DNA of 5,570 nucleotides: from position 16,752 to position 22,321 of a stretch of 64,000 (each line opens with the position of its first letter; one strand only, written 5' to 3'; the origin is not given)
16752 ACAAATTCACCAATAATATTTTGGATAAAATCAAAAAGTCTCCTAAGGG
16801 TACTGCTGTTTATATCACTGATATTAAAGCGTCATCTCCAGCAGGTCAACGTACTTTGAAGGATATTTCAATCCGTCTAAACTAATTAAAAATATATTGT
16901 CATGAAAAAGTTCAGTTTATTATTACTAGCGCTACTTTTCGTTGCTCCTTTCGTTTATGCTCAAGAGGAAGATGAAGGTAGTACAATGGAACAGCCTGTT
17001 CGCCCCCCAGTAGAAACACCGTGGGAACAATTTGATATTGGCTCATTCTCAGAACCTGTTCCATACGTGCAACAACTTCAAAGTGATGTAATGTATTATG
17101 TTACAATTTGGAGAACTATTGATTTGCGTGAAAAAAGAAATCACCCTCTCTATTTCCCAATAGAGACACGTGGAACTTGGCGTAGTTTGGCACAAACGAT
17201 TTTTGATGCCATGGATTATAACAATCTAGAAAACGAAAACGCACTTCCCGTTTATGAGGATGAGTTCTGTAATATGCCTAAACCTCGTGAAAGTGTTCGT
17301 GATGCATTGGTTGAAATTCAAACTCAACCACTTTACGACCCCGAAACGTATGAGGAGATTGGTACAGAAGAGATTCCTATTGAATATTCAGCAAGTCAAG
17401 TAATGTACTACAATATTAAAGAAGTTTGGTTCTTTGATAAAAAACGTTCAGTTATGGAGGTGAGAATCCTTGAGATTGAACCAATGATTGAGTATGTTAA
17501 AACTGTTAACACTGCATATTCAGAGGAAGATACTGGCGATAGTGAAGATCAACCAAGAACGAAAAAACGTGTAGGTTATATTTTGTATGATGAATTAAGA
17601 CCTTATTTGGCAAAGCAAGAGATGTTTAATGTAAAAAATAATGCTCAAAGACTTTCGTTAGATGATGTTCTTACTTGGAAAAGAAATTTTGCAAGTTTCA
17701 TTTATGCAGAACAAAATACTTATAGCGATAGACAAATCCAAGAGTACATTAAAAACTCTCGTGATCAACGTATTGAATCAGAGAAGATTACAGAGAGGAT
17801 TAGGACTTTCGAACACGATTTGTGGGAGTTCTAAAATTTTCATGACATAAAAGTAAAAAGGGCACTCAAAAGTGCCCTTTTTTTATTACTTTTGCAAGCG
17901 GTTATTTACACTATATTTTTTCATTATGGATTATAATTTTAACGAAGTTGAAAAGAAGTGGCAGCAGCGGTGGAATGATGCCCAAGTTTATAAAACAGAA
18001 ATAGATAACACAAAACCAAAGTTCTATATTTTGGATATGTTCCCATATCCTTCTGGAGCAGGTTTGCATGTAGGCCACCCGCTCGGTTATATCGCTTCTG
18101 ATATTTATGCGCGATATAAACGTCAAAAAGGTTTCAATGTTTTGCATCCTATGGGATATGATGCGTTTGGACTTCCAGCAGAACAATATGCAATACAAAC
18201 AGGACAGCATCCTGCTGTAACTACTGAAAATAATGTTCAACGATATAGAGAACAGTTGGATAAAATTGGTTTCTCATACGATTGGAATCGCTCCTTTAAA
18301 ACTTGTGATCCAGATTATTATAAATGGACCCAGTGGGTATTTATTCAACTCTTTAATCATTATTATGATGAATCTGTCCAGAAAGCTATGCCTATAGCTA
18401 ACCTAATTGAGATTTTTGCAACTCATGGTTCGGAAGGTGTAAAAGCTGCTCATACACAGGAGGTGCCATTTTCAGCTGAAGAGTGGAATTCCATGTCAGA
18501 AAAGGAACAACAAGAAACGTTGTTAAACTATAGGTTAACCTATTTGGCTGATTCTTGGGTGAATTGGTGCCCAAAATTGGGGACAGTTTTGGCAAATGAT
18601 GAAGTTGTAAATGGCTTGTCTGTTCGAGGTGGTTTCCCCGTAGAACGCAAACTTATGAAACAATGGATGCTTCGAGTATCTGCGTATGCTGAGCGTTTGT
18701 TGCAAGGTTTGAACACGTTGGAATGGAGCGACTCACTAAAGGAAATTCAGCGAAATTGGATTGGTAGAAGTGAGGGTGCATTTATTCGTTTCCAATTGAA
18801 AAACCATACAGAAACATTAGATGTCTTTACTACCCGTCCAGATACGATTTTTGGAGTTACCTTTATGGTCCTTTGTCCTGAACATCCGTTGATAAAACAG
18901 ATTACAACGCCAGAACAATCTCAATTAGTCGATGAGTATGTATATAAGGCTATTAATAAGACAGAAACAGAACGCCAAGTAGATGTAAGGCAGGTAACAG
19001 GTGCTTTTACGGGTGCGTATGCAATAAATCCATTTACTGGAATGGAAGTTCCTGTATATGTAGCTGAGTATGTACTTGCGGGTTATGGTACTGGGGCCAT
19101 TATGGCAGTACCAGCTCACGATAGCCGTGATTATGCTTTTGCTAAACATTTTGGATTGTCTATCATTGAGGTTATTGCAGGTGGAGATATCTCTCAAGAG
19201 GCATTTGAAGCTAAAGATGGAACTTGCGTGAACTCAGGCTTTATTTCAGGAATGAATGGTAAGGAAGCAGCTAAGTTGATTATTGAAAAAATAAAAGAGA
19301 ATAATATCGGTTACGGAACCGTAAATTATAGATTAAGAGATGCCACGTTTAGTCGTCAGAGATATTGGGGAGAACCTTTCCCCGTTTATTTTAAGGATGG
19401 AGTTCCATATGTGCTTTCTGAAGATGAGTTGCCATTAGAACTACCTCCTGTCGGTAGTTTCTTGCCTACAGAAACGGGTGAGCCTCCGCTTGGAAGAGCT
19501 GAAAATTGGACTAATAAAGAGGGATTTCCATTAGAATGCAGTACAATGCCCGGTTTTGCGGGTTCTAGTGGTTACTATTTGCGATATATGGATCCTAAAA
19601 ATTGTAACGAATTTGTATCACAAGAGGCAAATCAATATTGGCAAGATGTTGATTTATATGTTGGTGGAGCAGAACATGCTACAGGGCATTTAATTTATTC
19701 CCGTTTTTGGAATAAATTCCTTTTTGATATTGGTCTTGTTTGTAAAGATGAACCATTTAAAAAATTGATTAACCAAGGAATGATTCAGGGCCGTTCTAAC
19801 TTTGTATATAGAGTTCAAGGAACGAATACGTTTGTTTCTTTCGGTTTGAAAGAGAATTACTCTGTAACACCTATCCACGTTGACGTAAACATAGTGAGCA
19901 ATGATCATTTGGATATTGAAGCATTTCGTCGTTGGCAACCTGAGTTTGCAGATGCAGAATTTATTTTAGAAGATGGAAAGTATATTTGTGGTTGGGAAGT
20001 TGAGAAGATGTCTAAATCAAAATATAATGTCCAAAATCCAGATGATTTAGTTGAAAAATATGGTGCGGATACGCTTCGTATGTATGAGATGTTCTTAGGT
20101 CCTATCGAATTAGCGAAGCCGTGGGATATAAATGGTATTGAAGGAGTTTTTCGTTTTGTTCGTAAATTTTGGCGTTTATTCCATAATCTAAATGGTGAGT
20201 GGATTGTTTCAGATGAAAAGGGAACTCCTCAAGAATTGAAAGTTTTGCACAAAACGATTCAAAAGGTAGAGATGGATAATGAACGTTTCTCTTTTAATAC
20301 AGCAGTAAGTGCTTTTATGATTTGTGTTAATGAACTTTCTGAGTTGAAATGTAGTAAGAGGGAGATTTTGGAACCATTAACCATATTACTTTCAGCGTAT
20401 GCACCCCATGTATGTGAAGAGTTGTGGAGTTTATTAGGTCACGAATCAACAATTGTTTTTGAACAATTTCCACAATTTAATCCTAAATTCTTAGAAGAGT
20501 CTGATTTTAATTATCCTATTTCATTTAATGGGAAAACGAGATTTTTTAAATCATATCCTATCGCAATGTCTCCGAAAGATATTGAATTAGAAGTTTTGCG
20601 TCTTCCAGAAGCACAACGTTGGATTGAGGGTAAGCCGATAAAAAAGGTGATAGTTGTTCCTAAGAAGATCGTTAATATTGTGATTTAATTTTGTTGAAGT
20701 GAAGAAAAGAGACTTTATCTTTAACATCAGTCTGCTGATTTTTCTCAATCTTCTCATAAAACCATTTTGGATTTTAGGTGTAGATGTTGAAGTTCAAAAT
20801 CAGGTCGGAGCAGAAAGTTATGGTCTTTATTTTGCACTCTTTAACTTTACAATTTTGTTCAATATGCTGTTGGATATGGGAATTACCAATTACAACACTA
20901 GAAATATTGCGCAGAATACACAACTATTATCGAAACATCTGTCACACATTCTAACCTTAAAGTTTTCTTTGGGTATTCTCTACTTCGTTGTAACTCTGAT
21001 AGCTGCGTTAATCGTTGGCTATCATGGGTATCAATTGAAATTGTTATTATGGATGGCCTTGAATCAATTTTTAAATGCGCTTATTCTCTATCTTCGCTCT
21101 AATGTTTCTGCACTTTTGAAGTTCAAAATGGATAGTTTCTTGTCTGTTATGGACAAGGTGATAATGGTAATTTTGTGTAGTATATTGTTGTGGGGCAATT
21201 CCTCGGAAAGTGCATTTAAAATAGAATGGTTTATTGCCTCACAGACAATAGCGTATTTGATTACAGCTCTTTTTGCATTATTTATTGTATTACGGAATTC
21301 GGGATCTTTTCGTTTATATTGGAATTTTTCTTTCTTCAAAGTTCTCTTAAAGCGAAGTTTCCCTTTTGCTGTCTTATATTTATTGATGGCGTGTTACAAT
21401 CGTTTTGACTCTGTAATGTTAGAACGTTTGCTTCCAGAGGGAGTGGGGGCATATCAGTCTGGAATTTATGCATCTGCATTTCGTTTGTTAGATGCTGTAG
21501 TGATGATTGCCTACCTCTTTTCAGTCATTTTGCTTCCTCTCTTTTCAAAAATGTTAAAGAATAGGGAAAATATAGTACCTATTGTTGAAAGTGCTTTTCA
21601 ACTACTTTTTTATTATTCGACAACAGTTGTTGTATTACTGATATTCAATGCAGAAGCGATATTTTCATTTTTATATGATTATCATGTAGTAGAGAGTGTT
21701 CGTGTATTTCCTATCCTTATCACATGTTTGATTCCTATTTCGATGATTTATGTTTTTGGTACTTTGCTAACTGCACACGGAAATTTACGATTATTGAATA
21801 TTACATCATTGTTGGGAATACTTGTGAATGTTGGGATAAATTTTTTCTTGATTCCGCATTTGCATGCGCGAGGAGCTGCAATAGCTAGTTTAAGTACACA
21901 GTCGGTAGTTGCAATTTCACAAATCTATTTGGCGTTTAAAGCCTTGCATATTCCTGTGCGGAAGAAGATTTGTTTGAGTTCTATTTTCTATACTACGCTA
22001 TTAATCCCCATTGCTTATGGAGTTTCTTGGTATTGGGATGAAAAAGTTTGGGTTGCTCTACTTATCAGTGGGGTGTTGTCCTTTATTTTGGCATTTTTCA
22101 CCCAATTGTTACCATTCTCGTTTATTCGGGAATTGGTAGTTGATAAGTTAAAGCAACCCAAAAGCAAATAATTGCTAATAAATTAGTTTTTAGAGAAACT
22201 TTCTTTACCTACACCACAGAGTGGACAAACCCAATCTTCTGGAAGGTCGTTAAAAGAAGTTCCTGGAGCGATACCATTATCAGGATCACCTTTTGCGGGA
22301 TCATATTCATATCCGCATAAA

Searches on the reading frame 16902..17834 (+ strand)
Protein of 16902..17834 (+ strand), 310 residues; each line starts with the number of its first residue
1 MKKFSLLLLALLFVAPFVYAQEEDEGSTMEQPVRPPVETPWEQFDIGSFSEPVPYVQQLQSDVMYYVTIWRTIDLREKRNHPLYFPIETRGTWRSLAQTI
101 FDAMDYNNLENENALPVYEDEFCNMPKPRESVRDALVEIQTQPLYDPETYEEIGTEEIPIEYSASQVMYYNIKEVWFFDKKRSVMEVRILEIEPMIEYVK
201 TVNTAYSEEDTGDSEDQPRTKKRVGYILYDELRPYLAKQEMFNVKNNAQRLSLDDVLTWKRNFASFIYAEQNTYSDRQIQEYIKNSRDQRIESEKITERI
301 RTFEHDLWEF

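Call 64: search_protein_families(library=pfam, proteins=[window:16902-17834:+], max_evalue=0.00001)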
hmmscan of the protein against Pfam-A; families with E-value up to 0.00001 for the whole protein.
window:16902-17834:+ (310 aa): 1 family
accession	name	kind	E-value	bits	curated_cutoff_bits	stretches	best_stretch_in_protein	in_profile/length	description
PF19841.4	GldN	-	3.1e-48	164.9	23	1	60-309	3-228/228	Gliding motility associated protein GldN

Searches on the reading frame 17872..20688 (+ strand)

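Call 64: search_protein_families(library=pfam, proteins=[window:17872-20688:+], max_evalue=0.00001)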
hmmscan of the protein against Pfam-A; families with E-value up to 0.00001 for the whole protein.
window:17872-20688:+ (938 aa): 4 families
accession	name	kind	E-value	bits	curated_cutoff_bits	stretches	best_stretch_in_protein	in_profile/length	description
PF13603.12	tRNA-synt_1_2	-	3.9e-62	209.5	25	1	294-474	1-184/185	Leucyl-tRNA synthetase, editing domain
PF00133.28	tRNA-synt_1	-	1.3e-32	113.5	22.7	1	29-162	1-152/414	tRNA synthetases class I (I, L, M and V)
PF09334.17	tRNA-synt_1g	-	3.3e-20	72.6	20.1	1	56-160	6-107/391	tRNA synthetases class I (M)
PF08264.19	Anticodon_1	-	1.7e-14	54.4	25.1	1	789-891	5-134/148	Anticodon-binding domain of tRNA ligase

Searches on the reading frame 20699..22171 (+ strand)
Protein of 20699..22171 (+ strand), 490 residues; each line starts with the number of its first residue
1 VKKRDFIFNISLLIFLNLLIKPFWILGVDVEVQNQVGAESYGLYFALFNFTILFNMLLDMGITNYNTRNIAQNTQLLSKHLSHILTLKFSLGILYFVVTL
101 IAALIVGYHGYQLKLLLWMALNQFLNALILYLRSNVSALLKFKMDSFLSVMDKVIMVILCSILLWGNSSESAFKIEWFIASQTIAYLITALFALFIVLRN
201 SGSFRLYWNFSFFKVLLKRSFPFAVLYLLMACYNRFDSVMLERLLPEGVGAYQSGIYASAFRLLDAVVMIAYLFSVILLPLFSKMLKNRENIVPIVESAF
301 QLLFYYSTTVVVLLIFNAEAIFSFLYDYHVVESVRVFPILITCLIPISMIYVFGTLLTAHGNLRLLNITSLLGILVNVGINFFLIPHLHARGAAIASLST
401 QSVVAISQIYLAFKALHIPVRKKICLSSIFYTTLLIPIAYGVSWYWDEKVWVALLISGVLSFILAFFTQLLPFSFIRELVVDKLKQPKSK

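Call 64: search_protein_families(library=pfam, proteins=[window:20699-22171:+], max_evalue=0.00001)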
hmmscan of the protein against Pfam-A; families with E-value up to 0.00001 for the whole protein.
window:20699-22171:+ (490 aa): 1 family
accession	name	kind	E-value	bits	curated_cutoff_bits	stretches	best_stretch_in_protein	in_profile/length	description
PF01943.22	Polysacc_synt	-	6.1e-18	65.7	28.2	1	30-285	24-273/274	Polysaccharide biosynthesis protein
